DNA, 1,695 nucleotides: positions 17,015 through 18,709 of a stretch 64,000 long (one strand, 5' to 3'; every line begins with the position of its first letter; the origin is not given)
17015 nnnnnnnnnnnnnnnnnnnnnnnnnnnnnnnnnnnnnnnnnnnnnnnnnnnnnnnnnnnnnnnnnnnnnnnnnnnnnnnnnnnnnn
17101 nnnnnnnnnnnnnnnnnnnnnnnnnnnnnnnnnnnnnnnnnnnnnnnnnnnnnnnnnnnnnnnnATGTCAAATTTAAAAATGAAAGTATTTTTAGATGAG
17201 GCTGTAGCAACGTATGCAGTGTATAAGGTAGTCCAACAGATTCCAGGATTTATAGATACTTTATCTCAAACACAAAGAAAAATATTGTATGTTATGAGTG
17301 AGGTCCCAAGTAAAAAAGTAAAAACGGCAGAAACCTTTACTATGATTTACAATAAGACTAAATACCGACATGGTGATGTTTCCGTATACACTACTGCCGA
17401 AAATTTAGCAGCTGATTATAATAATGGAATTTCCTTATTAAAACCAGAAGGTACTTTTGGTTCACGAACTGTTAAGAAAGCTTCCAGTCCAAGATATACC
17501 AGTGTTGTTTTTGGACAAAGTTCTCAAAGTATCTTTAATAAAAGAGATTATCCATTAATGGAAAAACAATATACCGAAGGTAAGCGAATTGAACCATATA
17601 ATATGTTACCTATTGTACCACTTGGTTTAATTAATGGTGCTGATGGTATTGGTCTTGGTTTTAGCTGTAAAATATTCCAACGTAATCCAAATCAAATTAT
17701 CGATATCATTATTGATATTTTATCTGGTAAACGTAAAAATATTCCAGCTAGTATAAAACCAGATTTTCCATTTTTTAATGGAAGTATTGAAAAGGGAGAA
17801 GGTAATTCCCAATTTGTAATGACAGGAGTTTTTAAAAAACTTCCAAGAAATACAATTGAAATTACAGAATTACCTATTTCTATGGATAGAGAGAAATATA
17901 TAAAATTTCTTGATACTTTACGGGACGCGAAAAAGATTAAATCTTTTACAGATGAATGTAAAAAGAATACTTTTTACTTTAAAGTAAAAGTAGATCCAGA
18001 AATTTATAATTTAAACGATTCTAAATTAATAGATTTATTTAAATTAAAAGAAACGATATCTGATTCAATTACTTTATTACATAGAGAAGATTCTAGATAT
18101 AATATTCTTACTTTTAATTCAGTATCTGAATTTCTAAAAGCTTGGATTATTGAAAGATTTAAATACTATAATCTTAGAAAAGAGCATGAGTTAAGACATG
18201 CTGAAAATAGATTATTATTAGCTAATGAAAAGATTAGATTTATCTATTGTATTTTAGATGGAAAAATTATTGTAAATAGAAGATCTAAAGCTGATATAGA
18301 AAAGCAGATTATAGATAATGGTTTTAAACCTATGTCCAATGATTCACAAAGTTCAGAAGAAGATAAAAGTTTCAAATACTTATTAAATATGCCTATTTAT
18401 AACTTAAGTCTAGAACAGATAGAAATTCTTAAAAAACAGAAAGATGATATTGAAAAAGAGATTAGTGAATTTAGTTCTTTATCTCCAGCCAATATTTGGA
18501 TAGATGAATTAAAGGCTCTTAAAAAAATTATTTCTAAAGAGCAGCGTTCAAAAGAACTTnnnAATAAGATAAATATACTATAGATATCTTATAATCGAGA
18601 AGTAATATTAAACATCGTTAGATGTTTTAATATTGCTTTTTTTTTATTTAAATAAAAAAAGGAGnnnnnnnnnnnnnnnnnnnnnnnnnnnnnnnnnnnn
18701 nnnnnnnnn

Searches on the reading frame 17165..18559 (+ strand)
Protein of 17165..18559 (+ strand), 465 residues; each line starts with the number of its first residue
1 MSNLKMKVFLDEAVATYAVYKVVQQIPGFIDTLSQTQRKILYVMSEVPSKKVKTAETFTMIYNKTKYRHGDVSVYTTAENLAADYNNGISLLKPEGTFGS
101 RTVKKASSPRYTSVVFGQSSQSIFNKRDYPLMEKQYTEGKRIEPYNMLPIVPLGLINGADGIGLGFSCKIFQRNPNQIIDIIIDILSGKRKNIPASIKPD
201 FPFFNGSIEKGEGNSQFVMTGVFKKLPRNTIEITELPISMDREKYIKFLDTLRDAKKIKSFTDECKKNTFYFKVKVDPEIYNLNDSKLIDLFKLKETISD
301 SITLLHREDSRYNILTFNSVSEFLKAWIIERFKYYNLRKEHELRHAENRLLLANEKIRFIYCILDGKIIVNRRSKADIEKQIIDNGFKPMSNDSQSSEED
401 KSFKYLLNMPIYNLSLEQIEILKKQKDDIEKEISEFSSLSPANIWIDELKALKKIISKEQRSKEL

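Call 39: search_protein_families(library=pfam, proteins=[window:17165-18559:+], max_evalue=0.001)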
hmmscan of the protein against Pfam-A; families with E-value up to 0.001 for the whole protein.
window:17165-18559:+ (465 aa): 1 family
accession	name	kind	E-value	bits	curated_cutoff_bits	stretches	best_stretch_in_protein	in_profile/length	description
PF00521.26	DNA_topoisoIV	-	1.2e-76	258.7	31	1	26-450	3-432/432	DNA gyrase/topoisomerase IV, subunit A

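Call 52: find_related_loci(query=window:17165-18559:+, collection=viral_contigs, flank=1000)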
Query window:17165-18559:+ (465 aa) in viral_contigs; peptide patterns used: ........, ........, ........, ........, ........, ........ (x = any residue, [..] = any of these).
5 stretches matched a pattern; 2 encode a relative of the query (tblastn E <= 1e-3); 1 distinct loci.
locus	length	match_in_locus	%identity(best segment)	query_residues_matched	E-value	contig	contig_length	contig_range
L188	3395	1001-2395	96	1-465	0e+0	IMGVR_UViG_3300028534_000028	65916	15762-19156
